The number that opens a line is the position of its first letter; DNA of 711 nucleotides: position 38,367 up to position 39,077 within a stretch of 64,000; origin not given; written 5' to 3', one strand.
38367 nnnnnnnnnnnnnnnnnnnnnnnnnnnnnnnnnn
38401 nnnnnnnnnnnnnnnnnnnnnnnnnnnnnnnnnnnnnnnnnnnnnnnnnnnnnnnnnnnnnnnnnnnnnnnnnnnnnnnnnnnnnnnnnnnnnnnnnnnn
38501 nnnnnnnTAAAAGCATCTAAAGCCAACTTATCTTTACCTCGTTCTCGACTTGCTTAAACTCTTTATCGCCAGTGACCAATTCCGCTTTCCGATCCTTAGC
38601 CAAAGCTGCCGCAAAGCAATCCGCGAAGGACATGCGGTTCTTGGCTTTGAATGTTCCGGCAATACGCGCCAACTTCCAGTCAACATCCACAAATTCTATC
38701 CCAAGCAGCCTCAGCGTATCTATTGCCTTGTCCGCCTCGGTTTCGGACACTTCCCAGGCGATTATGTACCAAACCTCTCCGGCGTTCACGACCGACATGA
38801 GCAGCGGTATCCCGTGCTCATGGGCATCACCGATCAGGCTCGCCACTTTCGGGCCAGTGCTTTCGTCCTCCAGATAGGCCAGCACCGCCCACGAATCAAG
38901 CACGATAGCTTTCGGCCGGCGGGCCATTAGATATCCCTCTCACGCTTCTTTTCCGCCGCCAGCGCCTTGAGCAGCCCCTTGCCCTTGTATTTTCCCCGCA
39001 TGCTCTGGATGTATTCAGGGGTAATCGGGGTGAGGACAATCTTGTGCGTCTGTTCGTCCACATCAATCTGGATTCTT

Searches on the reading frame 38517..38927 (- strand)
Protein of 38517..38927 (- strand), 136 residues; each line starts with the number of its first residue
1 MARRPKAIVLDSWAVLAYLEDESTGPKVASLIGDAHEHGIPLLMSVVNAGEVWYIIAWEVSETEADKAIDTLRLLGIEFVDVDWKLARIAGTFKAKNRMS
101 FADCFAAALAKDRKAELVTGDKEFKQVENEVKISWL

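Call 3: search_protein_families(library=pfam, proteins=[window:38517-38927:-], max_evalue=1)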
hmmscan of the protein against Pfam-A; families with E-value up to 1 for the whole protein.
window:38517-38927:- (136 aa): 2 families
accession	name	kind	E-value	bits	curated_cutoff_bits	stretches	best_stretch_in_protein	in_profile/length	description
PF01850.27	PIN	-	2e-16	61.1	23.6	1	8-128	1-118/120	PIN domain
PF14367.12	DUF4411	-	0.07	13.4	23.5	1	96-134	97-135/159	Domain of unknown function (DUF4411)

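Call 5: search_protein_families(library=ncbifam, proteins=[window:38517-38927:-], max_evalue=1)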
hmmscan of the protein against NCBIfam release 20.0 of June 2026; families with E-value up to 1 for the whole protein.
window:38517-38927:- (136 aa): 3 families
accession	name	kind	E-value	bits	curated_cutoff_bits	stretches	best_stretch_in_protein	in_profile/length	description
NF047959.1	TA_toxin_VapC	equivalog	0.023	14.8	80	1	58-131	48-123/125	type II toxin-antitoxin system VapC family toxin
NF009950.0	PRK13414.1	equivalog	0.034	13.8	306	1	81-134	148-198/209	flagellar biosynthesis protein FliZ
TIGR00028.1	Mtu_PIN_fam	subfamily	0.061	13.6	73.6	1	85-129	90-134/143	TA system VapC family ribonuclease toxin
